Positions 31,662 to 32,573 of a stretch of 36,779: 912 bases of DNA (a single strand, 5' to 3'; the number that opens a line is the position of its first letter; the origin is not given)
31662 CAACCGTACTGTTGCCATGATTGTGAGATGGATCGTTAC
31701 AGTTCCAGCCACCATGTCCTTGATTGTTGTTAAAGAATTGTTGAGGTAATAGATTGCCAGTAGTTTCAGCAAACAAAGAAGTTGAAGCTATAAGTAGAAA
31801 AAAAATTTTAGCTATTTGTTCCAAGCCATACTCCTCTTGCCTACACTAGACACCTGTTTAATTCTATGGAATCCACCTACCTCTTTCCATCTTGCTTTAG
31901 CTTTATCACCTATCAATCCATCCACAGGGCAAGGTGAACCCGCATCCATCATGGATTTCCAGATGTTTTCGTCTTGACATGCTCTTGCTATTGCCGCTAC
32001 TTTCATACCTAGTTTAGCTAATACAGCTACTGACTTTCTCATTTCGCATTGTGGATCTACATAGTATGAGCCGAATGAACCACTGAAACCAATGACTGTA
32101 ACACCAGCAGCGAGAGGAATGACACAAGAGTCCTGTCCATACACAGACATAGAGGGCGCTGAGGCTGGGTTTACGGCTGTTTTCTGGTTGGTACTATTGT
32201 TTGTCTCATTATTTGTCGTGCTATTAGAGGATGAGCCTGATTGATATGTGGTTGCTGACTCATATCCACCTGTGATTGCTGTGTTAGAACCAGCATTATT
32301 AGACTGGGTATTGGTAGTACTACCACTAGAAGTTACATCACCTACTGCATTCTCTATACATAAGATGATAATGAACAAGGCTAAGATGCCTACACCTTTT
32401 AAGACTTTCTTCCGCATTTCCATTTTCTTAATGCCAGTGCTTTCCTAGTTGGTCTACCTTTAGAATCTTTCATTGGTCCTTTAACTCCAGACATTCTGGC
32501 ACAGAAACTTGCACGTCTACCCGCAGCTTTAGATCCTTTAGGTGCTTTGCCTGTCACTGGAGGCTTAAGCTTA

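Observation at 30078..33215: A six-gene envelope-directed cassette closes the late operon, and no endolysin is recognisable anywhere in the complete genome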

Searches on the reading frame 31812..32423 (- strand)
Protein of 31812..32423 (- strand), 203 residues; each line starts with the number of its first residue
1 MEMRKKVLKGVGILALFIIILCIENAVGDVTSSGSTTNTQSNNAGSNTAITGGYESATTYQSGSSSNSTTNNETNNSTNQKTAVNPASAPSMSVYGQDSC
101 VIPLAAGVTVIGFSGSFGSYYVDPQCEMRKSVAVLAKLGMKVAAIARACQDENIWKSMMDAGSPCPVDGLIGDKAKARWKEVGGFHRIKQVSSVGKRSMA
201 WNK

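Call 6: search_protein_families(library=pfam, proteins=[window:31812-32423:-], max_evalue=1)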
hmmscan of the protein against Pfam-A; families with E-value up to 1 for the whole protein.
window:31812-32423:- (203 aa): 2 families
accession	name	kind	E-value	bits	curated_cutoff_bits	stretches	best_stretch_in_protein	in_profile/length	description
PF21827.1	New_glue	-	0.0065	16.6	31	1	14-81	7-71/94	New glue protein family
PF16118.10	DUF4834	-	0.28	12.6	27.8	1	12-78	10-75/99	Domain of unknown function (DUF4834)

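Call 7: search_protein_families(library=phrogs, proteins=[window:31812-32423:-], max_evalue=1)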
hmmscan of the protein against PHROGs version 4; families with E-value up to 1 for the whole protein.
window:31812-32423:- (203 aa): 3 families
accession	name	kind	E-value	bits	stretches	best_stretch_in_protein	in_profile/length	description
phrog_20531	-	unknown function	9.4e-06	26.3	1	31-166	141-274/314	-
phrog_4980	-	moron, auxiliary metabolic gene and host takeover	0.004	18.1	1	2-88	18-93/181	superinfection exclusion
phrog_15667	-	moron, auxiliary metabolic gene and host takeover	0.31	11.9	0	5-79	2-76/208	superinfection exclusion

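Call 9: search_dna_similar(query=window:31812-32423:-, collection=phages, mode=protein, max_rows=30, max_evalue=0.01)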
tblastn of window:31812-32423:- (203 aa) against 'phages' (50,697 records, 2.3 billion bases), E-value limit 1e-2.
Records with a match: 12; places in all: 12; records where one place covers at least 80% of the query: 0.
Best place of each record, by identity: <60% 12.
By first word of the organism name: Pelagibacter 6; Roseobacter 2; Ralstonia 2; uncultured 1; Caudoviricetes 1.
By host as written in the record: - 4; Candidatus Pelagibacter sp. HTCC1062 2; Candidatus Pelagibacter ubique HTCC1062 1; Candidatus Pelagibacter sp. FZCC0015 1; Candidatus Pelagibacter sp. HTCC7211 1; Candidadtus Pelagibacter sp. HTCC1062 1; Roseobacter sp. (CHUG lineage) 1; Rhodobacteraceae bacterium FZCC0040 1.
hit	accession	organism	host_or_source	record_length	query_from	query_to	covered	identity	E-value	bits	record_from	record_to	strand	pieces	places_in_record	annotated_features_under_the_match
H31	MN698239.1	Pelagibacter phage HTVC023P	Candidatus Pelagibacter sp. HTCC1062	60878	50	181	65%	43.2%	4e-18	87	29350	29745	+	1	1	hypothetical protein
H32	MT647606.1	Pelagibacter phage Mosig EXVC030M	Candidatus Pelagibacter ubique HTCC1062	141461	87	183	48%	46.4%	6e-21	96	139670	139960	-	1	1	hypothetical protein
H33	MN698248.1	Pelagibacter phage HTVC202P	Candidatus Pelagibacter sp. FZCC0015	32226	81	181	50%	43.6%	4e-18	87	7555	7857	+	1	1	hypothetical protein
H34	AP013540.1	uncultured phage_MedDCM-OCT-S28-C10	metagenomic fosmid library constructed ...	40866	81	201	60%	35.7%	1e-19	92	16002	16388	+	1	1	hypothetical protein | putative carbohydrate binding domain containing protein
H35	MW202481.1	Caudoviricetes sp.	Manatee Spring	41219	87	181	47%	45.3%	2e-19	91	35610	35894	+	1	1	hypothetical protein (x2) | transport protein tonB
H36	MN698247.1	Pelagibacter phage HTVC115P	Candidatus Pelagibacter sp. HTCC7211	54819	87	200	56%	36.0%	2e-11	68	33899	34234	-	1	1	hypothetical protein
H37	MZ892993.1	Pelagibacter phage HTVC033P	Candidatus Pelagibacter sp. HTCC1062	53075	97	179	41%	45.8%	4e-17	84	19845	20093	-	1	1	hypothetical protein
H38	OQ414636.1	Pelagibacter phage EXVC032P Baldr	Candidadtus Pelagibacter sp. HTCC1062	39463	97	179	41%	45.8%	2e-16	83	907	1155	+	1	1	hypothetical protein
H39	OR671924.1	Roseobacter phage CRP-810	Roseobacter sp. (CHUG lineage)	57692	96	180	42%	35.1%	3e-5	50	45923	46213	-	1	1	OmpA family protein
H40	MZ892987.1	Roseobacter phage CRP-207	Rhodobacteraceae bacterium FZCC0040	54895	96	181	42%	32.7%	1e-8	60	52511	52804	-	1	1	hypothetical protein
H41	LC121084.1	Ralstonia phage RSP15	-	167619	99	165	33%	37.3%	3e-4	47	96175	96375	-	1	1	hypothetical protein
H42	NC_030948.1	Ralstonia phage RSP15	-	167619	99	165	33%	37.3%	3e-4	47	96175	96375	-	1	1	hypothetical protein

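Call 21: find_homologous_proteins(query=window:31812-32423:-, max_evalue=0.001)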
Query window:31812-32423:- (203 aa): 2509 proteins with E <= 0.001 among 2778 candidates; the best 120 are listed.
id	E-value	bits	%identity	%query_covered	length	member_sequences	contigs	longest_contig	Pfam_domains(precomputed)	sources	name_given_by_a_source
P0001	1.6e-125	434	99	99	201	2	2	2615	-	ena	-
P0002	9.9e-118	409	100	93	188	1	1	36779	-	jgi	-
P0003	7.8e-114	396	91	100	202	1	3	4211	-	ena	-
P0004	2.8e-109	381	91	96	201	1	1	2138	-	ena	-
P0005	1.5e-101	356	81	100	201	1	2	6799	-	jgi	-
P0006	4.2e-100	351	81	99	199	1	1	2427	-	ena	-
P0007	1.3e-99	350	80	97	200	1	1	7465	-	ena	-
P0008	3.0e-99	348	80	99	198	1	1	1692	-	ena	-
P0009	1.0e-98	347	80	99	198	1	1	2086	-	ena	-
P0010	4.6e-98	345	78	100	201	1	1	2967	-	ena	-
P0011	2.0e-97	342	78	89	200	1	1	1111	-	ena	-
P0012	8.1e-97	340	78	100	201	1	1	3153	-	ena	-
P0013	1.2e-96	340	78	99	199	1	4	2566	-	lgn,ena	-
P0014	1.4e-96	340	78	99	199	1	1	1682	-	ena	-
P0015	1.5e-96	340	78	99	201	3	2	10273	-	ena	-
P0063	1.1e-93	330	78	97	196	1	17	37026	-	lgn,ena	-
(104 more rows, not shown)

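Call 22: get_annotated_region(hit=H39, flank=4000)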
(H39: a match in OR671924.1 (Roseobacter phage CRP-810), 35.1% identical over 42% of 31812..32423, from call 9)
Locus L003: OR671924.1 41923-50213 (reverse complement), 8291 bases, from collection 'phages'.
description: Roseobacter phage CRP-810, complete genome.
organism: Roseobacter phage CRP-810 (NCBI taxid 3088887)
taxonomy: Viruses
host: Roseobacter sp. (CHUG lineage); source: -; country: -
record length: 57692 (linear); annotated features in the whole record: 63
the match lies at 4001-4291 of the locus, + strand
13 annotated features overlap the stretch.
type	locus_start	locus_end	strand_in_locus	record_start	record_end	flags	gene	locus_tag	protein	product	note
CDS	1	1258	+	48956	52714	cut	-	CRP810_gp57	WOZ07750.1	tail fiber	-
CDS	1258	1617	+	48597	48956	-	-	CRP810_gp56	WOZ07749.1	hypothetical protein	-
CDS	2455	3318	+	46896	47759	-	-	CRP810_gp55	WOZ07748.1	hypothetical protein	-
CDS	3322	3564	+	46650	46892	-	-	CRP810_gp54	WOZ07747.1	hypothetical protein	-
CDS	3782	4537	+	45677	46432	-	-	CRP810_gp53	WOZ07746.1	OmpA family protein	-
CDS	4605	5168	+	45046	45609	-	-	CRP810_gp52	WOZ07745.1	hypothetical protein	-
CDS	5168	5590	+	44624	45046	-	-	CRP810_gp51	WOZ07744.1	lysozyme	-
CDS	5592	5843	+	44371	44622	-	-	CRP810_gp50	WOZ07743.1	hypothetical protein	-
CDS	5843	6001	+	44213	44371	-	-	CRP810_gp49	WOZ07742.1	ribonucleotide reductase A subunit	-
CDS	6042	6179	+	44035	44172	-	-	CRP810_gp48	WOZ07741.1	hypothetical protein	-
CDS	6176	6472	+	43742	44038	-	-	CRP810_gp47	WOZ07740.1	hypothetical protein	-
CDS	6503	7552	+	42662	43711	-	-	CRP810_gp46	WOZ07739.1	hypothetical protein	-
CDS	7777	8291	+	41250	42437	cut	-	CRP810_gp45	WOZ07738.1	major capsid protein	-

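Call 23: get_annotated_region(hit=H32, flank=4000)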
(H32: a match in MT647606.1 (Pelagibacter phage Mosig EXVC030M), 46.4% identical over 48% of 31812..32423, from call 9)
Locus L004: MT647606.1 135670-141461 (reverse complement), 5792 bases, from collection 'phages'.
description: Pelagibacter phage Mosig EXVC030M, complete genome.
organism: Pelagibacter phage Mosig EXVC030M (NCBI taxid 2759214)
taxonomy: Viruses; Duplodnaviria; Heunggongvirae; Uroviricota; Caudoviricetes; Kyanoviridae
host: Candidatus Pelagibacter ubique HTCC1062; source: oxygen minimum zone; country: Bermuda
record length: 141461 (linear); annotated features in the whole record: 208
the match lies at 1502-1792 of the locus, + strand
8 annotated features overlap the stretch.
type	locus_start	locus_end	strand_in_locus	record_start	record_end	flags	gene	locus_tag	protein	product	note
CDS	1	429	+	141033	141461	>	-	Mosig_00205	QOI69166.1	hypothetical protein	-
CDS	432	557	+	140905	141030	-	-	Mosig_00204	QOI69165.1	hypothetical protein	-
CDS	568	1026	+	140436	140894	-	-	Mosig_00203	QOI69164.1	hypothetical protein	-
CDS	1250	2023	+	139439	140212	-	-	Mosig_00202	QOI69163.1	hypothetical protein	-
CDS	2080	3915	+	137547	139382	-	-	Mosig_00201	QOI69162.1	hypothetical protein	-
CDS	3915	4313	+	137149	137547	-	-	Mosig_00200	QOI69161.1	hypothetical protein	-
CDS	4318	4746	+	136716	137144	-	-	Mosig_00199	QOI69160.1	hypothetical protein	-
CDS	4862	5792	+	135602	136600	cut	-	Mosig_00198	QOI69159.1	putative DNA primase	-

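Call 24: get_annotated_region(hit=H31, flank=4000)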
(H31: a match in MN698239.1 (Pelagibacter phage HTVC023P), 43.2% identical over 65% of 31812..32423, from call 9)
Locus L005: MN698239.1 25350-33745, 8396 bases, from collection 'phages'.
description: Pelagibacter phage HTVC023P, complete genome.
organism: Pelagibacter phage HTVC023P (NCBI taxid 2686455)
taxonomy: Viruses; Duplodnaviria; Heunggongvirae; Uroviricota; Caudoviricetes
host: Candidatus Pelagibacter sp. HTCC1062; source: seawater; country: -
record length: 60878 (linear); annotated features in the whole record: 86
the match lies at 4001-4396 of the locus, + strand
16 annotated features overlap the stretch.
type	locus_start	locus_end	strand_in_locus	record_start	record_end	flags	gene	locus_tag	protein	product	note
CDS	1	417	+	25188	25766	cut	-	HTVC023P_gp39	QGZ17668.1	hypothetical protein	-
CDS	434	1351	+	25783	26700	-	-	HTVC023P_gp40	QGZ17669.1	capsid protein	-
CDS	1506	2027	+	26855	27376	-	-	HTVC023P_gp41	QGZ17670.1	hypothetical protein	-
CDS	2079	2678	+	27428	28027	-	-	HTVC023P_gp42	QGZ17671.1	hypothetical protein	-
CDS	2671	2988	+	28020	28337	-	-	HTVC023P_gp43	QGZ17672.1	hypothetical protein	-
CDS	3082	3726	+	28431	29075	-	-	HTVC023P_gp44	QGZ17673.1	phosphoribosylaminoimidazole synthetase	phosphoribosylaminoimidazole synthetase (PurM)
CDS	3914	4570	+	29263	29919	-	-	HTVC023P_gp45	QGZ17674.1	hypothetical protein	-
CDS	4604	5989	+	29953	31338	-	-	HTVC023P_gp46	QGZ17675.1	hypothetical protein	-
CDS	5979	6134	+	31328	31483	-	-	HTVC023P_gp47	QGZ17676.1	hypothetical protein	-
CDS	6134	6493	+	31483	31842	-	-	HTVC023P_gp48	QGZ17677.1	hypothetical protein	-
CDS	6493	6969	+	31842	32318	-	-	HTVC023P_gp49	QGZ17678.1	peptidase M15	-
CDS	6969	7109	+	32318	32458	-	-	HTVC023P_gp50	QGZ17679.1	hypothetical protein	-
CDS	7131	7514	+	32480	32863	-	-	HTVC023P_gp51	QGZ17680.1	hypothetical protein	-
CDS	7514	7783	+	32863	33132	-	-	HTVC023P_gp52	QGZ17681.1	hypothetical protein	-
CDS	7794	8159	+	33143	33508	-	-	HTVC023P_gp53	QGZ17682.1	hypothetical protein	-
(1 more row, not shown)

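Call 25: get_annotated_region(hit=H35, flank=4000)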
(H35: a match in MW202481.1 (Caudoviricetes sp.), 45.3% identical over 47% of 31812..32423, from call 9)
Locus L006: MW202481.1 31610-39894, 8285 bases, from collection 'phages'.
description: Podoviridae sp. isolate ctXG6705, complete genome.
organism: Caudoviricetes sp. (NCBI taxid 2832643)
taxonomy: Viruses; Duplodnaviria; Heunggongvirae; Uroviricota; Caudoviricetes
host: -; source: Manatee Spring; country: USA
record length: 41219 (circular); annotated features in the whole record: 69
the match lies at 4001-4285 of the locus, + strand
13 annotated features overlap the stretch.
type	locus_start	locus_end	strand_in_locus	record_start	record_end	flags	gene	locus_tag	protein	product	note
CDS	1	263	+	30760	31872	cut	-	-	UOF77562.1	hypothetical protein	-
CDS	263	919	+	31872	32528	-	-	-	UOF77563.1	hypothetical protein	-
CDS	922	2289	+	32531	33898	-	-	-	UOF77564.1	hypothetical protein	-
CDS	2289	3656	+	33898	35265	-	-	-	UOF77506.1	coil containing protein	-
CDS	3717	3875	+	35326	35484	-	-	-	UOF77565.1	hypothetical protein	-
CDS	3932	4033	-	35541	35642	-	-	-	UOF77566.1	hypothetical protein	-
CDS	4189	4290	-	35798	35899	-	-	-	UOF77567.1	hypothetical protein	-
CDS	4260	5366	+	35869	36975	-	-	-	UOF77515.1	transport protein tonB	-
CDS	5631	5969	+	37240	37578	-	-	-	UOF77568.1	hypothetical protein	-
CDS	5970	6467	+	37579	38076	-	-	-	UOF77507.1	hypothetical protein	-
CDS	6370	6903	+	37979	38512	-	-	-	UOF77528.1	lysozyme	-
CDS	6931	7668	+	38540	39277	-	-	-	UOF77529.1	polB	-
CDS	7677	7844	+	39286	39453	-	-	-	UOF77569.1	3-methyL-adenine DNA glycosylasE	-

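Call 33: search_protein_families(library=pfam, proteins=[L004:568-1026:+, L006:5970-6467:+, L005:6134-6493:+, L004:3915-4313:+, L003:5168-5590:+, L004:2080-3915:+, L003:3782-4537:+], max_evalue=1)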
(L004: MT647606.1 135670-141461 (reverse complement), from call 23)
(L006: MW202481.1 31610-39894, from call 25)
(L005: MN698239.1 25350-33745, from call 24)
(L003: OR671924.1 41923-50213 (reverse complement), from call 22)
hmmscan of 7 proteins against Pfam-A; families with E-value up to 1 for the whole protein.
L004:568-1026:+ (152 aa): 1 family
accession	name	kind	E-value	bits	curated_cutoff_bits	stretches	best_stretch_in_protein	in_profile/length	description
PF11351.13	GTA_holin_3TM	-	1.6e-05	25.8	24.8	1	14-143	5-122/123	Holin of 3TMs, for gene-transfer release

L006:5970-6467:+ (165 aa): 1 family
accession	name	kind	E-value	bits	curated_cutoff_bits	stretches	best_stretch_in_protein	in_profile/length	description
PF10500.14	SR-25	-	0.16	12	40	1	29-97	101-170/226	Nuclear RNA-splicing-associated protein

L005:6134-6493:+ (119 aa): 2 families
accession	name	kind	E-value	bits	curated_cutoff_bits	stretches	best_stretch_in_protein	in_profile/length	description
PF06005.17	ZapB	-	0.47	11.4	31.5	0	98-113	19-34/71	Cell division protein ZapB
PF14389.11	Lzipper-MIP1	-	0.54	11.1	32.2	0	49-64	58-73/84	Leucine-zipper of ternary complex factor MIP1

L004:3915-4313:+ (132 aa): 4 families
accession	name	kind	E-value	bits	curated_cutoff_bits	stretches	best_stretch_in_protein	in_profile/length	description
PF25312.1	Allergen_Asp_f_4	-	0.016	15.3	27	1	22-98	87-163/174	Allergen Asp f 4-like domain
PF09868.14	DUF2095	-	0.076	13.4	25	1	39-107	33-104/129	Uncharacterized protein conserved in archaea (DUF2095)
PF16755.11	Beta-prop_NUP159_NUP214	-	0.15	11.8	29.6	1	50-124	68-142/366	NUP159/214 beta propeller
PF00170.26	bZIP_1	-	0.23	12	27.6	1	89-126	26-63/64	bZIP transcription factor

L003:5168-5590:+ (140 aa): 2 families
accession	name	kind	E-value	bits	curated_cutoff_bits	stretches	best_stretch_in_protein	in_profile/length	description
PF16326.10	ABC_tran_CTD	-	0.04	14.6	32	1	40-94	8-59/69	ABC transporter C-terminal domain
PF09177.16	STX6_10_61_N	-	0.12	13.3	29.4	0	84-137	16-71/99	Syntaxin 6/10/61, N-terminal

L004:2080-3915:+ (611 aa): 1 family
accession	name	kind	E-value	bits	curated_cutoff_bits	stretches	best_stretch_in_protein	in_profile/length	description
PF23850.1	DUF7213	-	0.045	14.4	27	1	497-553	3-62/76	Family of unknown function (DUF7213)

L003:3782-4537:+ (251 aa): 0 families

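Call 54: find_encoding_contigs(protein=P0063, flank=10000, max_places=3)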
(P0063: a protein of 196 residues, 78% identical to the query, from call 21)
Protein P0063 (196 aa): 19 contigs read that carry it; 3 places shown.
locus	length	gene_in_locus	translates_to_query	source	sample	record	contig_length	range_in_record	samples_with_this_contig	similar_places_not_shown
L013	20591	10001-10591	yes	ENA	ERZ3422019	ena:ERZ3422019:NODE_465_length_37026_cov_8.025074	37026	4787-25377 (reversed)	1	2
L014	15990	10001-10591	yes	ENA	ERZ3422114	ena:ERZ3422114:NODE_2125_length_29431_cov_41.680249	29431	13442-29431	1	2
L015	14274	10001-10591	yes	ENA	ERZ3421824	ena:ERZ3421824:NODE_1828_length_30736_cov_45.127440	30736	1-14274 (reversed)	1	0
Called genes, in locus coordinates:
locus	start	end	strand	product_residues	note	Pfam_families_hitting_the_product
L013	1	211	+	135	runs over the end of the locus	-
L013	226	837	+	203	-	PF13759:2OG-FeII_Oxy_5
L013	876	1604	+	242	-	PF21939:Gp10_C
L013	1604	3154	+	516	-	-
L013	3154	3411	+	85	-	-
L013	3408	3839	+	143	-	-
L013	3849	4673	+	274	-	-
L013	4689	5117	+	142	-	-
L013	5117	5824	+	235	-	-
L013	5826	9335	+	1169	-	PF18857:LPD38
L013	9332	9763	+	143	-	-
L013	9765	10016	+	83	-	PF19846:DUF6321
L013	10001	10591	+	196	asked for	-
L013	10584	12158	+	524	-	-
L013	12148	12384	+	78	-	-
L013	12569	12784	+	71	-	-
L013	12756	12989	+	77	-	PF11753:DUF3310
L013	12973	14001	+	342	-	-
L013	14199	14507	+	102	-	-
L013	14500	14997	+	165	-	PF03592:Terminase_2 (weak)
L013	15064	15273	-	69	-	-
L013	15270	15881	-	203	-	PF00145:DNA_methylase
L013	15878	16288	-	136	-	-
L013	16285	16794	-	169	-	-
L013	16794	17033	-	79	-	-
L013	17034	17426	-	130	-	-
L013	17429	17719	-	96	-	PF06147:DUF968 (weak), PF16786:RecA_dep_nuc (weak)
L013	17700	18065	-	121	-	-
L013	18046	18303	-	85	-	PF14090:HTH_39 (weak)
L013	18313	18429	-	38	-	-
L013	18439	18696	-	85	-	-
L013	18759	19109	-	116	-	-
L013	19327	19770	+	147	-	-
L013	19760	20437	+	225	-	-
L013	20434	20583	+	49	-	-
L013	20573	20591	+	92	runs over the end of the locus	-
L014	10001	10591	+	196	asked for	-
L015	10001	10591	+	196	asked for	-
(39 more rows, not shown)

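Call 79: search_protein_families(library=ncbifam, proteins=[window:31812-32423:-], max_evalue=1)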
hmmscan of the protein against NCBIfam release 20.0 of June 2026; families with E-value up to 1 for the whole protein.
window:31812-32423:- (203 aa): 3 families
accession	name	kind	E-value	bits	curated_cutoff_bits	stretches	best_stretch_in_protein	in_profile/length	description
NF008153.0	PRK10905.1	equivalog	0.00024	20.4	256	1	4-90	95-177/424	cell division protein DamX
NF038212.1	argG_rel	exception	0.043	12.7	425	1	104-162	138-196/381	argininosuccinate synthase-related protein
NF008991.0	PRK12334.2-3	equivalog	0.51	9.7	696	1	8-101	282-376/454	nucleoside triphosphate pyrophosphohydrolase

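Call 80: search_protein_families(library=padloc, proteins=[window:31812-32423:-], max_evalue=1)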
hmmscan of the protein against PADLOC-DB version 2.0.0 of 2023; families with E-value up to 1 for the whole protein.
window:31812-32423:- (203 aa): 1 family
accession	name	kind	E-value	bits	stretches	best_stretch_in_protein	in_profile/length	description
PDLC03997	PD-Lambda-5_A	-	0.62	6.7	1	31-83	264-320/491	-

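Call 81: predict_structure(alignment_id=A6)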
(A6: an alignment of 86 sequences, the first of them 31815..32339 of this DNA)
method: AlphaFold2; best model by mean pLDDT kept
length: 175 residues; sequences in the alignment: 86
mean_pLDDT: 48.3   pTM: 0.27
mean pLDDT of the five models: 48.3, 47.5, 47.2, 47.0, 45.6
residues with pLDDT >= 90: 0; 70-90: 10; 50-70: 59; < 50: 106
segments of 3 or more residues with pLDDT < 50: 1-71, 75-92, 160-175
pLDDT, mean of each block of 10 residues (from residue 1): 35 37 35 32 34 37 39 45 40 55 60 66 69 68 71 63 43 38
secondary structure, 60 per line:
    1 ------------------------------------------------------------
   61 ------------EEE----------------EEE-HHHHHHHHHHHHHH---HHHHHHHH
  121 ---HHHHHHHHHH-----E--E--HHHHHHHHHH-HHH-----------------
elements in order: E73-75 E92-94 H96-109 H113-120 H124-133 H145-154
